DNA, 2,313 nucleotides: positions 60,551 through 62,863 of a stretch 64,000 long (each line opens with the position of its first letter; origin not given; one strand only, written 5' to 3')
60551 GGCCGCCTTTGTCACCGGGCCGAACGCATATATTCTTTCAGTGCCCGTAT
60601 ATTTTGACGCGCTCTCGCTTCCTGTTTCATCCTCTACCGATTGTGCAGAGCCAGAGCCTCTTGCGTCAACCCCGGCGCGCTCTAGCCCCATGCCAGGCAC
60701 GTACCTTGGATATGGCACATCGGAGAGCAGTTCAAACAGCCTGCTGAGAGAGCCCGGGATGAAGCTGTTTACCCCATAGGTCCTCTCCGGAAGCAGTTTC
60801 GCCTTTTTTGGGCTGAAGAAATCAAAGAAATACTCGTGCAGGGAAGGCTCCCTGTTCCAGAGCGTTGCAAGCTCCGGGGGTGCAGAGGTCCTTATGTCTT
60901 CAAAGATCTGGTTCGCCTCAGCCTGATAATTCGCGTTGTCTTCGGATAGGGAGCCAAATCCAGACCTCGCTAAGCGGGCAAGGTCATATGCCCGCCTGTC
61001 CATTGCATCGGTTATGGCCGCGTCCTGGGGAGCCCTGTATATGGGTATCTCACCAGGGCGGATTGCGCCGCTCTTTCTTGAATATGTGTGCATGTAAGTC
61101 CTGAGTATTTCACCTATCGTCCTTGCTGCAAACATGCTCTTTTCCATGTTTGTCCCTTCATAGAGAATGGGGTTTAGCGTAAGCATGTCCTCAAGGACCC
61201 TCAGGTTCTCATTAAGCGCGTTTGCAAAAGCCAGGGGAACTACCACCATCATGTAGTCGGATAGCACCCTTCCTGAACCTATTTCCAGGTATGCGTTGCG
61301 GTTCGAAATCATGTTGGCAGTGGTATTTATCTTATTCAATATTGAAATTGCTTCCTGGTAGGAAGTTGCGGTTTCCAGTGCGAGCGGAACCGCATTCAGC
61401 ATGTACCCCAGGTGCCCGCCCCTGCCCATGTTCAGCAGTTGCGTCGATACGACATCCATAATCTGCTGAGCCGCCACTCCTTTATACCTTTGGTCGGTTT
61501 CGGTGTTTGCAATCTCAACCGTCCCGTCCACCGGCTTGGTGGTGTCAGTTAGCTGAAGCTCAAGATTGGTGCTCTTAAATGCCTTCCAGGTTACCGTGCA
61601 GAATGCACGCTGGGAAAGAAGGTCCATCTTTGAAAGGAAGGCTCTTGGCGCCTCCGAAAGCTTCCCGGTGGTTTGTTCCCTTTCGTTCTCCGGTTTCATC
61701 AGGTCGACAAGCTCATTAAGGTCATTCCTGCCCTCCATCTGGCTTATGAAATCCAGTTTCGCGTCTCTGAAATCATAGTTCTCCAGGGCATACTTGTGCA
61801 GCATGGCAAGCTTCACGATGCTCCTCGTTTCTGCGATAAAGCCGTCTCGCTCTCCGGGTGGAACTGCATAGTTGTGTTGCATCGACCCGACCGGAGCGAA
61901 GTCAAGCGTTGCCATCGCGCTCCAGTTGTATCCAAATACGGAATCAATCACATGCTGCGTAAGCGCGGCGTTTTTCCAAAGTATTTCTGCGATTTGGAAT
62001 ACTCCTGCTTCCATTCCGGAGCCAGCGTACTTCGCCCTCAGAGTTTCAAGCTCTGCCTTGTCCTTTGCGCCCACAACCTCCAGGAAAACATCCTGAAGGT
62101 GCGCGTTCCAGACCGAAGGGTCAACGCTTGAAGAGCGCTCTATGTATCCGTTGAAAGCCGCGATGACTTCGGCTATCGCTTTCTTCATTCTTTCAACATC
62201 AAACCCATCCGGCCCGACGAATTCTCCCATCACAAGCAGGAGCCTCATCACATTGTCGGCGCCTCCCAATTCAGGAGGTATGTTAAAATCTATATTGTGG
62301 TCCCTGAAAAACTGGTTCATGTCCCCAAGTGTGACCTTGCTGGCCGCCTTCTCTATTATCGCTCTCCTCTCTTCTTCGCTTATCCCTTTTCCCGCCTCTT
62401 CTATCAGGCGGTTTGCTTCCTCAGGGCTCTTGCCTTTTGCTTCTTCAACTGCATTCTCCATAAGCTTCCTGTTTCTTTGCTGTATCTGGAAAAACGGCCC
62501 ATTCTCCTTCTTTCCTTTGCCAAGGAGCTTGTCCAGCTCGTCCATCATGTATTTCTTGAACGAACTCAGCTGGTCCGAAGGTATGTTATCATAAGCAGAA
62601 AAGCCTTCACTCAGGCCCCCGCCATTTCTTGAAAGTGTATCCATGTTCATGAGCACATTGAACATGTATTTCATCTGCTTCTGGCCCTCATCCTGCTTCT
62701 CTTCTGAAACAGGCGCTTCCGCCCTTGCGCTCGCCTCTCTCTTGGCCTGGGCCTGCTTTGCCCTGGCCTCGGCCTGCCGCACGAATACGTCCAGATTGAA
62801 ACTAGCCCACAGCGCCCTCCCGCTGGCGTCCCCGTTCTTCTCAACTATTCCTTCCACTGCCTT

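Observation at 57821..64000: Giant (>2059 aa) ORF of unknown function running off the window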

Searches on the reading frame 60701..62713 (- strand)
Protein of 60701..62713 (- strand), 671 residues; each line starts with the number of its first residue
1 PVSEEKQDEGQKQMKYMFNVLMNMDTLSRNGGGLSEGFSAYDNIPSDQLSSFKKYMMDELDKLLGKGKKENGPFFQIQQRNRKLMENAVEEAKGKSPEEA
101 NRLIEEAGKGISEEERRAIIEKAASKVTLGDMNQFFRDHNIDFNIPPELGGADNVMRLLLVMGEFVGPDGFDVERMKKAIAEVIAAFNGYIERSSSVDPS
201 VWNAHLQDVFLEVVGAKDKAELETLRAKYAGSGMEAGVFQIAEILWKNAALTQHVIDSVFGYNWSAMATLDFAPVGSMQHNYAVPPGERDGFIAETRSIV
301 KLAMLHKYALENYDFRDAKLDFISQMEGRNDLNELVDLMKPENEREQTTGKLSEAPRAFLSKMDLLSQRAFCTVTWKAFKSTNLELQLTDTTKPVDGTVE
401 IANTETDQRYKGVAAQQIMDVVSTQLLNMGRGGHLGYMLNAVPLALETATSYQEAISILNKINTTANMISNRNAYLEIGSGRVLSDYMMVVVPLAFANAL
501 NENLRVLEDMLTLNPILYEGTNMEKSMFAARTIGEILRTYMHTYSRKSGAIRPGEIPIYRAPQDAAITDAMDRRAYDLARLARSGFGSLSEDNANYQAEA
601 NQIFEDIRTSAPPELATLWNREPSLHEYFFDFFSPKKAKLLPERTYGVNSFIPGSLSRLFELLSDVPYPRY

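Call 73: predict_structure(alignment_id=A5)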
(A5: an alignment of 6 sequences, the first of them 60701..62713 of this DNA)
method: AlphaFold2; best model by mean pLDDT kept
length: 671 residues; sequences in the alignment: 6
mean_pLDDT: 68.5   pTM: 0.69
mean pLDDT of the five models: 68.5, 68.2, 67.9, 64.9, 48.3
residues with pLDDT >= 90: 99; 70-90: 291; 50-70: 86; < 50: 195
segments of 3 or more residues with pLDDT < 50: 329-353, 390-398, 503-654, 669-671
pLDDT, mean of each block of 10 residues (from residue 1): 63 78 76 69 80 87 87 89 91 89 87 82 81 75 53 71 81 89 92 83 92 92 90 87 92 89 85 67 89 91 94 86 69 42 39 65 90 83 63 46 63 73 78 87 76 76 81 68 82 71 49 40 35 38 33 30 33 38 35 43 46 45 42 31 26 52 63 30
secondary structure, 60 per line:
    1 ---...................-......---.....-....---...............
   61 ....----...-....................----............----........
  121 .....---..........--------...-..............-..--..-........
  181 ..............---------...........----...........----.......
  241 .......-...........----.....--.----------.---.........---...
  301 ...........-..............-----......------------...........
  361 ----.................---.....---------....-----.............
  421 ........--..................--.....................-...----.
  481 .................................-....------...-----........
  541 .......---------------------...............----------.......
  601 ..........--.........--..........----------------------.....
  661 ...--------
elements in order (helices of 4 or more, strands of 3 or more residues): H4-22 H24-29 H33-37 H39-42 H46-64 H73-92 H97-108 H113-125 H129-138 H151-164 H173-194 H204-214 H219-229 H234-247 H249-259 H264-268 H286-294 H298-311 H313-326 H332-337 H350-360 H365-381 E385-389 E399-402 H408-428 H431-448 H452-471 H480-513 H515-518 H533-547 H569-583 H594-610 H613-621 H624-633 H656-663

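Call 77: fold_search(model_id=the predicted structure, library=pdb)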
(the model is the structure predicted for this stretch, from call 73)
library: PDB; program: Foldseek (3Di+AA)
matches with E <= 10: 86; with E <= 0.001: 0
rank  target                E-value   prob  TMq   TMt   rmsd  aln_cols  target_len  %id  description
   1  9g6d_A                2.0e-01  0.12  0.11  0.14  25.8       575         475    9  CLC7/OSTM1 complex in the absence of PIP2 lipid. (released 2025-07-30)
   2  6rx4_B                3.2e-01  0.16  0.09  0.14  21.6       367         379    9  THE STRUCTURE OF BD OXIDASE FROM ESCHERICHIA COLI (released 2019-11-20)
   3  6nc9                  8.3e-01  0.08  0.11  0.13  26.3       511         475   11  Lipid II flippase MurJ, outward-facing conformation (released 2019-04-17)
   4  9fka_A                9.3e-01  0.08  0.11  0.14  24.5       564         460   10  Cryo-EM structure of the reduced cytochrome bd oxidase from M. tuberculosis (released 2025-02-12)
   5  7nkz_A                1.0e+00  0.05  0.09  0.11  23.7       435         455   11  Cryo-EM structure of the cytochrome bd oxidase from M. tuberculosis at 2.5 A resolution (released 2021-09-22)
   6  8hvt_A                1.0e+00  0.04  0.10  0.12  26.6       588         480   10  Structure of the human CLC-7/Ostm1 complex reveals a novel state (released 2024-01-03)
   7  4z3n                  1.5e+00  0.06  0.12  0.15  24.0       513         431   10  Crystal structure of the MATE transporter ClbM (released 2016-01-13)
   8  7pub_DC               2.2e+00  0.03  0.09  0.06  31.1       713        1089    9  Late assembly intermediate of the Trypanosoma brucei mitoribosomal small subunit (released 2022-05-04)
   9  5jtb                  2.4e+00  0.02  0.07  0.10  28.6       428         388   11  Crystal structure of the chimeric protein of A2aAR-BRIL with bound iodide ions (released 2017-05-31)
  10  7pua_DC               2.6e+00  0.04  0.10  0.07  31.4       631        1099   11  Middle assembly intermediate of the Trypanosoma brucei mitoribosomal small subunit (released 2022-03-02)
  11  6g1k_A                2.6e+00  0.03  0.09  0.09  34.8       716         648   12  Electron cryo-microscopy structure of the canonical TRPC4 ion channel (released 2018-05-02)
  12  7v2w_G                2.7e+00  0.04  0.11  0.09  26.0       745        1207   11  protomer structure from the dimer of yeast THO complex (released 2022-07-27)
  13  4av3_B                2.7e+00  0.03  0.09  0.09  26.4       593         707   10  Crystal structure of Thermotoga Maritima sodium pumping membrane integral pyrophosphatase with metal ions in active si (released 2012-08-08)
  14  9qvn_M                2.7e+00  0.02  0.08  0.08  27.2       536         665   10  Cryo-EM reconstruction of the NEDD1 anchor protein bound to the gamma-tubulin ring complex (released 2025-05-21)
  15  9jgk                  3.0e+00  0.03  0.07  0.11  29.4       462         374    9  cryo-EM structure of 5-Hydroxytryptamine 2B Receptor in complex with balovaptan (released 2025-07-16)
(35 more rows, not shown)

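Call 80: fold_search(model_id=the predicted structure, library=viral)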
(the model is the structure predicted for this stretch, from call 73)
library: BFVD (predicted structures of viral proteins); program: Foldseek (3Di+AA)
matches with E <= 10: 133; with E <= 0.001: 0
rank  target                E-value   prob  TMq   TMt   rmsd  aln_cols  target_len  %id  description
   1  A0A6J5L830            9.4e-03  0.38  0.12  0.11  32.7       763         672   12  Phage tail tape measure protein [uncultured Caudovirales phage]
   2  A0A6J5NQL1            7.9e-02  0.13  0.09  0.09  33.7       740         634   12  Uncharacterized protein [uncultured Caudovirales phage]
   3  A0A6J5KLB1            8.9e-02  0.12  0.08  0.09  31.5       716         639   12  Uncharacterized protein [uncultured Caudovirales phage]
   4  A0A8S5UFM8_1          1.3e-01  0.08  0.07  0.06  39.3       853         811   13  Minor tail protein [Caudovirales sp. ctvQY7]
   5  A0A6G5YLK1            1.5e-01  0.14  0.11  0.09  40.2       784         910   10  (no name in the UniProt tables at hand)
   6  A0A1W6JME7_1          1.5e-01  0.08  0.08  0.06  37.0       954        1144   10  Tail tape measure protein [Lactococcus phage AM9]
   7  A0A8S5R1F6            1.8e-01  0.10  0.09  0.08  40.2       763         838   10  Minor tail protein [Myoviridae sp. cteBs22]
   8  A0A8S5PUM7            2.6e-01  0.11  0.09  0.08  33.4       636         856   12  Minor tail protein (Fragment) [Caudovirales sp. ctcLF7]
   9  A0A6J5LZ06            4.1e-01  0.08  0.09  0.08  34.7       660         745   12  TtsA-like Glycoside hydrolase family 108 domain-containing protein [uncultured Caudovirales phage]
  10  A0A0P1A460            4.8e-01  0.07  0.07  0.08  34.2       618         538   11  Coat protein read through protein (Fragment) [Potato mop-top virus]
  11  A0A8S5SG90            5.4e-01  0.06  0.08  0.08  36.5       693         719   11  Minor tail protein [Siphoviridae sp. ctxvK3]
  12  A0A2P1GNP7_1          5.7e-01  0.09  0.09  0.07  26.9       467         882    9  RNA-directed RNA polymerase L (Fragment) [Wenling minipizza batfish hantavirus]
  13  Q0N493                6.4e-01  0.41  0.10  0.17  24.6       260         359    9  Uncharacterized protein [Clanis bilineata nucleopolyhedrovirus]
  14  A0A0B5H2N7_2          6.4e-01  0.06  0.09  0.07  31.6       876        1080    9  Viron-encapsulated RNA polymerase [Vibrio phage phi 1]
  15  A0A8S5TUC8            7.0e-01  0.06  0.09  0.10  37.1       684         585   12  Tape measure protein (Fragment) [Siphoviridae sp. ctWT735]
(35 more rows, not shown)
